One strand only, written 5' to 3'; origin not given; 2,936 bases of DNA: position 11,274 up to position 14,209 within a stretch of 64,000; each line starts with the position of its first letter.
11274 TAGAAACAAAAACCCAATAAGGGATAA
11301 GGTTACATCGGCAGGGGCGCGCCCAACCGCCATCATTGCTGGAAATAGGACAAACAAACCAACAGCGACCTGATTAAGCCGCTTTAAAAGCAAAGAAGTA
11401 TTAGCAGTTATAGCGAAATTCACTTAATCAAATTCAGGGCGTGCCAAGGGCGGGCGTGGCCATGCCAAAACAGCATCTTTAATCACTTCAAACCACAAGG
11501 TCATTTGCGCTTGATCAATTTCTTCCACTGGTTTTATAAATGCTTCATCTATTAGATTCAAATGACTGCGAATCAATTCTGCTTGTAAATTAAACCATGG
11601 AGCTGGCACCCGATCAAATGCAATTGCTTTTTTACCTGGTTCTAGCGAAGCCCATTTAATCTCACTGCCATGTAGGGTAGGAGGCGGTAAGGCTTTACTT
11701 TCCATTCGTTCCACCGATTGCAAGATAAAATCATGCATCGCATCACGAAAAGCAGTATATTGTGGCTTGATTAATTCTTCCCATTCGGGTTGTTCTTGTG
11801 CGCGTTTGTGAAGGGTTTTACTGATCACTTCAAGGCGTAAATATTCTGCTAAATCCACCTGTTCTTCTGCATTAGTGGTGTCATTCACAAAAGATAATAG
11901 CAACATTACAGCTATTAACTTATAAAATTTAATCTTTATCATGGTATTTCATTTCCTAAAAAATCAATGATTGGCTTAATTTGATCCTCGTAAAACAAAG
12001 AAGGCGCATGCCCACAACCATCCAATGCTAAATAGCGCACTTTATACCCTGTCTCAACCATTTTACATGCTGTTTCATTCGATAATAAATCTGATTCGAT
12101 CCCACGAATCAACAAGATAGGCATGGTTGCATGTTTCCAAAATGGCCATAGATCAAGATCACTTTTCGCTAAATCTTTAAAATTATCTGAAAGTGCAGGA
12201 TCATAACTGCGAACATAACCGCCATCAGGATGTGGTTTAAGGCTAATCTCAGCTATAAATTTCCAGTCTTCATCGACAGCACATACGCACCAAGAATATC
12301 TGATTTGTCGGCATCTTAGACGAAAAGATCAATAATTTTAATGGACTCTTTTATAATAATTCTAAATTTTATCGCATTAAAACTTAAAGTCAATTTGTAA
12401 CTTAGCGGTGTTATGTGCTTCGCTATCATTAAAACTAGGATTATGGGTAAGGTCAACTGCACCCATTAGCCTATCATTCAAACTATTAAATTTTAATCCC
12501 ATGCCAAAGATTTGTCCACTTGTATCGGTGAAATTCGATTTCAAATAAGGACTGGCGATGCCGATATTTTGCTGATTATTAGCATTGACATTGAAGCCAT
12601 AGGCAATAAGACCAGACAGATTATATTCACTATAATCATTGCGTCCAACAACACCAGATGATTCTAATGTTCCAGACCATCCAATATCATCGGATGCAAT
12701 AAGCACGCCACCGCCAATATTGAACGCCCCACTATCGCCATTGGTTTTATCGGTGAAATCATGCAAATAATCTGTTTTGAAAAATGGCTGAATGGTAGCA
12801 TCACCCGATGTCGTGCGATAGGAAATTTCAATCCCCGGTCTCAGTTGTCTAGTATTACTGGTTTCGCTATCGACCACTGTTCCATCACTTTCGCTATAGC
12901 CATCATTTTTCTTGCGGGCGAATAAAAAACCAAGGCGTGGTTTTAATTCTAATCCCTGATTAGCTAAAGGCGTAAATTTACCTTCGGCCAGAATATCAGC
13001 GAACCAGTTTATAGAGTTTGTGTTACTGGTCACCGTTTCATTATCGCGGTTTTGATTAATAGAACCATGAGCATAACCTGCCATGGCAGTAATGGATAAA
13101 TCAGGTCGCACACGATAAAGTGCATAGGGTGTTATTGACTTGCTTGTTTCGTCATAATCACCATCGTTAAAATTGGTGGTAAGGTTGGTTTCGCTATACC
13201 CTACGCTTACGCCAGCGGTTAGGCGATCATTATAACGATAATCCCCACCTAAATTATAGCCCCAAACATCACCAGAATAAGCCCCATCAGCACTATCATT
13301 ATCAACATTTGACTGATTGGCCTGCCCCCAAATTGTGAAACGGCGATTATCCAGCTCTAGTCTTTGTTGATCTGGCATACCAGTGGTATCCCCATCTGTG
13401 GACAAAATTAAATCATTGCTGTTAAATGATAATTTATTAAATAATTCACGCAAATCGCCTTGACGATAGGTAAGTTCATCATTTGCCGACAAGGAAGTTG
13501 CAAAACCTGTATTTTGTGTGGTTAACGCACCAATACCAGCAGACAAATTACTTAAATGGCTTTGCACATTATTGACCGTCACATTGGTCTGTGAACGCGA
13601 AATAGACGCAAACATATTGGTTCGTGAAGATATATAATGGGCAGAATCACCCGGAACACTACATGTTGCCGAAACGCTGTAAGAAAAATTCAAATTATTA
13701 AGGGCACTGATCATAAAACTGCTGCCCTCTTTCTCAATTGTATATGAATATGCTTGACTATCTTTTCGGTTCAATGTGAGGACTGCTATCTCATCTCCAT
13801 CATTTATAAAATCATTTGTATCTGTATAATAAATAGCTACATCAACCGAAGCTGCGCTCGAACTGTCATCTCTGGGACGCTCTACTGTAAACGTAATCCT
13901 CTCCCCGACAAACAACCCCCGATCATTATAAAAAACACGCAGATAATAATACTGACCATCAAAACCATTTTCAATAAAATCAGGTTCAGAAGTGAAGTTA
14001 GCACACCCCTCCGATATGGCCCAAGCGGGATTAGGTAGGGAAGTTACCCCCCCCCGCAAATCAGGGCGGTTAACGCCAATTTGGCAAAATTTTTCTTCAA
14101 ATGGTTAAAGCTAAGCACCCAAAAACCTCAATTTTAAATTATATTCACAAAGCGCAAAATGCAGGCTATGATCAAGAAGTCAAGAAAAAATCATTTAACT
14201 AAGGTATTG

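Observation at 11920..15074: A 2.4-kb insertion bracketed by 356-bp direct repeats that duplicate the 3' end of the alpha/beta-hydrolase gene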

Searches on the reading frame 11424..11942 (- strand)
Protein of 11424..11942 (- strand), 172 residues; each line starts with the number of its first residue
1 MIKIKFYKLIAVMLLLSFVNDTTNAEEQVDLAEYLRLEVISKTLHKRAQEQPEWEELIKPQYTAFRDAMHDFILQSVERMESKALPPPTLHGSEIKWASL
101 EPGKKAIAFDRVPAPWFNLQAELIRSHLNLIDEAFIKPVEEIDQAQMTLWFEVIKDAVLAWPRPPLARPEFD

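Call 7: search_protein_families(library=pfam, proteins=[window:11424-11942:-], max_evalue=0.01)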
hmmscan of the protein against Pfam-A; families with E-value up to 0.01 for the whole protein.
window:11424-11942:- (172 aa): 0 families

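Call 9: find_encoding_contigs(protein=window:11424-11942:-, flank=10000, max_places=10)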
Protein window:11424-11942:- (172 aa): no gene with exactly this product is on record in the collection.

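Call 35: find_related_loci(query=A2, collection=genome_contigs, flank=10000)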
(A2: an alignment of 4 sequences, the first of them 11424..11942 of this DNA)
Query A2 (172 aa) in genome_contigs; peptide patterns used: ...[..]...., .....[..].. (x = any residue, [..] = any of these).
82 stretches matched a pattern, but none encodes a relative of the query by tblastn (E <= 1e-3).

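Call 36: find_related_loci(query=A2, collection=metagenome_contigs, flank=10000)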
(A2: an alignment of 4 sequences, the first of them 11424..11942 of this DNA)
Query A2 (172 aa) in metagenome_contigs; peptide patterns used: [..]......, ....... (x = any residue, [..] = any of these).
324 stretches matched a pattern, but none encodes a relative of the query by tblastn (E <= 1e-3).

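Call 41: search_protein_families(library=ncbifam, proteins=[window:11424-11942:-], max_evalue=0.01)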
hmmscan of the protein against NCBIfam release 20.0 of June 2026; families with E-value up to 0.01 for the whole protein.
window:11424-11942:- (172 aa): 0 families

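Call 42: search_protein_families(library=padloc, proteins=[window:11424-11942:-], max_evalue=0.01)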
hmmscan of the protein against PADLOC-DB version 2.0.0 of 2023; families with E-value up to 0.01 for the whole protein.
window:11424-11942:- (172 aa): 0 families

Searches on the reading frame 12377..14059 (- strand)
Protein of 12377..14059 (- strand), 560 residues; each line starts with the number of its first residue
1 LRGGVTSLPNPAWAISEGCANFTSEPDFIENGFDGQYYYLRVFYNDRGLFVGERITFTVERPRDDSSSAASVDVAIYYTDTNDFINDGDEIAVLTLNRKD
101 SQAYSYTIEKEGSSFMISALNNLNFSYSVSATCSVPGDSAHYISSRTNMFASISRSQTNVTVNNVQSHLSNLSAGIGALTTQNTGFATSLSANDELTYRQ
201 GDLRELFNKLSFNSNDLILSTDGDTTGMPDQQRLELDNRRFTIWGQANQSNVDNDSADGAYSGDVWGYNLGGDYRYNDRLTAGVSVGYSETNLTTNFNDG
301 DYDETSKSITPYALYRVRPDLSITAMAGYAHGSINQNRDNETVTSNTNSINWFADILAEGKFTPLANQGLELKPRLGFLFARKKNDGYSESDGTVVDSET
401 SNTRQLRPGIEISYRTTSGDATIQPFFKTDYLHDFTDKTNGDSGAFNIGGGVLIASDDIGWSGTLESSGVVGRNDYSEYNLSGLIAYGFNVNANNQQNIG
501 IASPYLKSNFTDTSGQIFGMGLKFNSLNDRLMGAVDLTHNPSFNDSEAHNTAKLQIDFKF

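Call 7: search_protein_families(library=pfam, proteins=[window:12377-14059:-], max_evalue=0.01)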
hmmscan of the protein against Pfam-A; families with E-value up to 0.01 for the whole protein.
window:12377-14059:- (560 aa): 2 families
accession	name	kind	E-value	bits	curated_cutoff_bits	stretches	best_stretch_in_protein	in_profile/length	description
PF03797.25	Autotransporter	-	1.3e-28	100.8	26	1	244-452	2-223/255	Autotransporter beta-domain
PF13505.12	OMP_b-brl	-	8e-09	36.3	28.7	1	239-345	20-125/175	Outer membrane protein beta-barrel domain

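Call 18: search_dna_similar(query=window:12377-14059:-, collection=plasmids, mode=protein, max_rows=15)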
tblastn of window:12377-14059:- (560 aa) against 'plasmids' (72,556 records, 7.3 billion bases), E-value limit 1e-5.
Records with a match: 1; places in all: 1; records where one place covers at least 80% of the query: 0.
Best place of each record, by identity: <60% 1.
By first word of the organism name: Azospirillum 1.
By predicted mobility (MOB-suite, as given by PLSDB): non-mobilizable 1.
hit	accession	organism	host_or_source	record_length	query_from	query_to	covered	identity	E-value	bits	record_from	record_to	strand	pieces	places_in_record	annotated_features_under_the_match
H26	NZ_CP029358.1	Azospirillum thermophilum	cell culture,hot spring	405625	241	441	36%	27.5%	4e-9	67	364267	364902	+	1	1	autotransporter domain-containing protein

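Call 30: find_homologous_proteins(query=window:12377-14059:-)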
Query window:12377-14059:- (560 aa): 54 proteins with E <= 0.001 among 8000 candidates.
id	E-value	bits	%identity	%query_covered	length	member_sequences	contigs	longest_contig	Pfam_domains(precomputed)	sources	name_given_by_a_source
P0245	0.0e+0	1250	100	100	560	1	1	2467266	PF13505.13,PF03797.26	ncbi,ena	-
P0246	1.3e-179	617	67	74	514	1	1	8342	PF13505.13,PF03797.26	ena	-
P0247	8.5e-91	323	36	99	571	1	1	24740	PF03797.26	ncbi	-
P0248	5.9e-89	317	40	78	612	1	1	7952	PF03797.26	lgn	-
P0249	9.1e-84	300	46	59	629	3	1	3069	PF13505.13,PF03797.26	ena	-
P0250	4.3e-80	288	39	78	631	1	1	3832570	PF03797.26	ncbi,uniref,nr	ncbi:autotransporter outer membrane beta-barrel domain-containing protein [Terasakiella sp. SH-1]|un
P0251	5.3e-80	288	36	78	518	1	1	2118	PF03797.26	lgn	-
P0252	1.3e-77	280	40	65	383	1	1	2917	PF13505.13,PF03797.26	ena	-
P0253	2.3e-74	269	38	72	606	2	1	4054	PF03797.26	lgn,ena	-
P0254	2.7e-73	266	35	74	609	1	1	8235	PF03797.26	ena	-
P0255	7.5e-73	264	32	86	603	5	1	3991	PF03797.26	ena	-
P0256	1.4e-72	263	42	57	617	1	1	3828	PF03797.26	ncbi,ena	-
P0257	1.7e-72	263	39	64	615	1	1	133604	PF03797.26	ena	-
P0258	4.6e-72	262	40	59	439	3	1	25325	PF03797.26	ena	-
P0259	1.9e-71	260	41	59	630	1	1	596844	PF03797.26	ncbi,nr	ncbi:autotransporter outer membrane beta-barrel domain-containing protein [Thalassospira sp. MA62]|n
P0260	3.1e-71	259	36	69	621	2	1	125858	PF03797.26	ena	-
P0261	3.6e-71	259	36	69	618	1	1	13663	PF03797.26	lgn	-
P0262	5.9e-70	255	40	57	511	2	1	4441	PF03797.26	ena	-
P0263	6.3e-70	255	37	68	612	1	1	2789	PF03797.26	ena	-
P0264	1.3e-69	254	41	60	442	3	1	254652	PF03797.26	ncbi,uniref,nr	ncbi:autotransporter outer membrane beta-barrel domain-containing protein [Thalassospira sp.]|uniref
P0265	1.5e-69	253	40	58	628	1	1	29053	PF03797.26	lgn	-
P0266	2.1e-69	253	40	57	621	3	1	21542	PF03797.26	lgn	-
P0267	2.8e-69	252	42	57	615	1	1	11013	PF03797.26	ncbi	-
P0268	4.5e-69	252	31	99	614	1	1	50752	PF03797.26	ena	-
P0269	6.1e-69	251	43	51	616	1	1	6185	PF03797.26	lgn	-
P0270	7.3e-69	251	42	57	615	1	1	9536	PF03797.26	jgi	-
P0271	1.4e-68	250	33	78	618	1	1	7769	PF03797.26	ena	-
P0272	1.1e-67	247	34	78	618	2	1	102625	PF03797.26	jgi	-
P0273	1.4e-67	247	31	92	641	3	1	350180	PF03797.26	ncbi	-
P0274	1.7e-67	247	43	49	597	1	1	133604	PF03797.26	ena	-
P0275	1.7e-67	247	38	67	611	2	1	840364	PF03797.26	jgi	jgi:hypothetical protein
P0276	2.1e-67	246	34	93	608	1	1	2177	PF03797.26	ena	-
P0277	2.3e-67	246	32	99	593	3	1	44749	PF03797.26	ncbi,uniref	ncbi:MAG: autotransporter outer membrane beta-barrel domain-containing protein [Thalassospira sp.]|u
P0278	4.8e-67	245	35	70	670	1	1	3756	PF03797.26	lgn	-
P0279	7.2e-67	244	41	54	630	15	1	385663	PF03797.26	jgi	jgi:hypothetical protein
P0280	9.4e-67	244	42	57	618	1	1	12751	PF03797.26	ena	-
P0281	1.6e-66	243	43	51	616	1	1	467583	PF03797.26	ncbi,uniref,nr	ncbi:hypothetical protein TH9_11385 [Thalassospira xiamenensis]|uniref:autotransporter outer membran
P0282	2.9e-66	242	33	73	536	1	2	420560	PF03797.26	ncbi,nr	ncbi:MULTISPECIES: autotransporter outer membrane beta-barrel domain-containing protein [Thalassospi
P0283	3.2e-66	242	32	77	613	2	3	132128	PF03797.26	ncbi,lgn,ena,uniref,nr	ncbi:autotransporter outer membrane beta-barrel domain-containing protein [Thalassospira sp.]|uniref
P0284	3.3e-66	242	33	73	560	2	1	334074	PF03797.26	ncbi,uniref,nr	ncbi:hypothetical protein TH19_10575 [Thalassospira profundimaris]|uniref:Autotransporter domain-con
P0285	1.4e-65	240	36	60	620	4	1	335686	PF03797.26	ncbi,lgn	-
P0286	1.7e-65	240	35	79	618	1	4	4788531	PF03797.26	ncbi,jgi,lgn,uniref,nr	ncbi:autotransporter outer membrane beta-barrel domain-containing protein [Thalassospira sp. B30-1]|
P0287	1.8e-65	240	31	99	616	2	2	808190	PF03797.26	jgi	jgi:hypothetical protein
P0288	2.6e-65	239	34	78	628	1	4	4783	PF03797.26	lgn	-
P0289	4.0e-65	239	42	57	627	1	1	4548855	PF03797.26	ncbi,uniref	ncbi:autotransporter outer membrane beta-barrel domain-containing protein [Thalassospira australica]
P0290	8.5e-65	238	42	51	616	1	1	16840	PF03797.26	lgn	-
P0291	9.3e-65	238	35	79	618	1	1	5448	PF03797.26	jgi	-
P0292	1.8e-64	237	43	53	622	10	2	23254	PF03797.26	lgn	-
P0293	2.1e-64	236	41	57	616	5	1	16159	PF03797.26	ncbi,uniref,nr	ncbi:hypothetical protein SMB34_21295 [Thalassospira permensis NBRC 106175]|uniref:Autotransporter d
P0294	3.3e-64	236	40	56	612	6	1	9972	PF03797.26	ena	-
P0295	2.4e-63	233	32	85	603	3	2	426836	PF03797.26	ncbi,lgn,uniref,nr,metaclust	ncbi:autotransporter outer membrane beta-barrel domain-containing protein [Thalassospira lucentensis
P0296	7.7e-63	231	32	78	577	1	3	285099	PF03797.26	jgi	jgi:outer membrane autotransporter protein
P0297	2.2e-62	230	36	76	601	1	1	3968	PF03797.26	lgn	-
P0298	1.3e-60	224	42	49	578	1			PF03797.26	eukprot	eukprot:TRINITY_DN5143_c0_g1_i1.p1 TRINITY_DN5143_c0_g1~~TRINITY_DN5143_c0_g1_i1.p1 ORF type:complet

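Call 31: find_encoding_contigs(protein=P0246, flank=10000, max_places=5)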
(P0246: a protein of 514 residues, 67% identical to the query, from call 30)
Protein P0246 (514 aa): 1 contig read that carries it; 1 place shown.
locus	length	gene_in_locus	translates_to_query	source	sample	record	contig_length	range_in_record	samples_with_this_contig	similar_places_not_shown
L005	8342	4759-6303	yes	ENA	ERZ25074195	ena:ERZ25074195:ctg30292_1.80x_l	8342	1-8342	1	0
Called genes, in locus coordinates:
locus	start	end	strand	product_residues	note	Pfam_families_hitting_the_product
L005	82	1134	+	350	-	PF02606:LpxK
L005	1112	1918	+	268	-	PF04784:DUF547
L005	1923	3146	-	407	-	PF07690:MFS_1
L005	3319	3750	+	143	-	PF13384:HTH_23 (faint)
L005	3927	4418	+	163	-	PF00665:rve (weak), PF13683:rve_3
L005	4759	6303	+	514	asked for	PF13505:OMP_b-brl (weak), PF03797:Autotransporter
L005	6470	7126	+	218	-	PF03379:CcmB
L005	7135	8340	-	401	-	?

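Call 41: search_protein_families(library=ncbifam, proteins=[window:12377-14059:-], max_evalue=0.01)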
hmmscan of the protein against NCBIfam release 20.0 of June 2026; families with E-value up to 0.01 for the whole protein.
window:12377-14059:- (560 aa): 1 family
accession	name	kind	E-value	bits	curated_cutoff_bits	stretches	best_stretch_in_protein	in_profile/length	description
NF041609.1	esterase_EstP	equivalog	5.1e-05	21.8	1000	1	249-317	376-446/642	esterase EstP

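Call 42: search_protein_families(library=padloc, proteins=[window:12377-14059:-], max_evalue=0.01)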
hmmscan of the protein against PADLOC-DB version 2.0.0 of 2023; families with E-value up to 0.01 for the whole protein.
window:12377-14059:- (560 aa): 1 family
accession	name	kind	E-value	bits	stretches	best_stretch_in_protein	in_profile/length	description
PDLC01157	Mem_03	-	0.0043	15.3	1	72-133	91-151/167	"Membrane protein (2TM at N-terminus and a globular domain) in type III operon, could be a CARF domain diverged beyond r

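Call 80: find_encoding_contigs(protein=P0245, flank=3000, max_places=3)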
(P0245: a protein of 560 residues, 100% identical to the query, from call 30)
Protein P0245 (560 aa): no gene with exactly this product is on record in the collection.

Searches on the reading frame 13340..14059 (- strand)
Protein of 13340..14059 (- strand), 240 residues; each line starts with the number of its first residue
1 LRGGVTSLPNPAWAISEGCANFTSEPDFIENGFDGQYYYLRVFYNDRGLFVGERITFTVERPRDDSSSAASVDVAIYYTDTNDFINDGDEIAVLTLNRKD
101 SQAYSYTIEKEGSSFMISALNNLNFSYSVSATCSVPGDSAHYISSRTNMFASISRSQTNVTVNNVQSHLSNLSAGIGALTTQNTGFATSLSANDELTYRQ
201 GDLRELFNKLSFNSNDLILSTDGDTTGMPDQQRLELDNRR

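Call 61: predict_structure(alignment_id=A3)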
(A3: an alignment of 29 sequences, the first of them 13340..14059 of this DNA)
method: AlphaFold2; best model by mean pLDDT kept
length: 240 residues; sequences in the alignment: 29
mean_pLDDT: 65.1   pTM: 0.50
mean pLDDT of the five models: 65.1, 64.2, 63.7, 62.0, 61.9
residues with pLDDT >= 90: 26; 70-90: 89; 50-70: 36; < 50: 89
segments of 3 or more residues with pLDDT < 50: 1-3, 138-152, 162-164, 170-200, 210-240
pLDDT, mean of each block of 10 residues (from residue 1): 51 79 85 83 87 91 73 87 79 88 90 79 75 72 46 50 50 44 35 40 52 42 41 41
secondary structure, 60 per line:
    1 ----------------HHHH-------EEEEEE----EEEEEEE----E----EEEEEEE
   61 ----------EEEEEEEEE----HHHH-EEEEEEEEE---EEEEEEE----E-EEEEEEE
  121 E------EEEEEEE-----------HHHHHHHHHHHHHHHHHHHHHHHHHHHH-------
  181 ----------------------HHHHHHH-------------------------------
elements in order: H17-20 E28-33 E38-44 E54-60 E71-79 H84-87 E89-97 E101-107 E114-121 E128-134 H146-173 H203-209
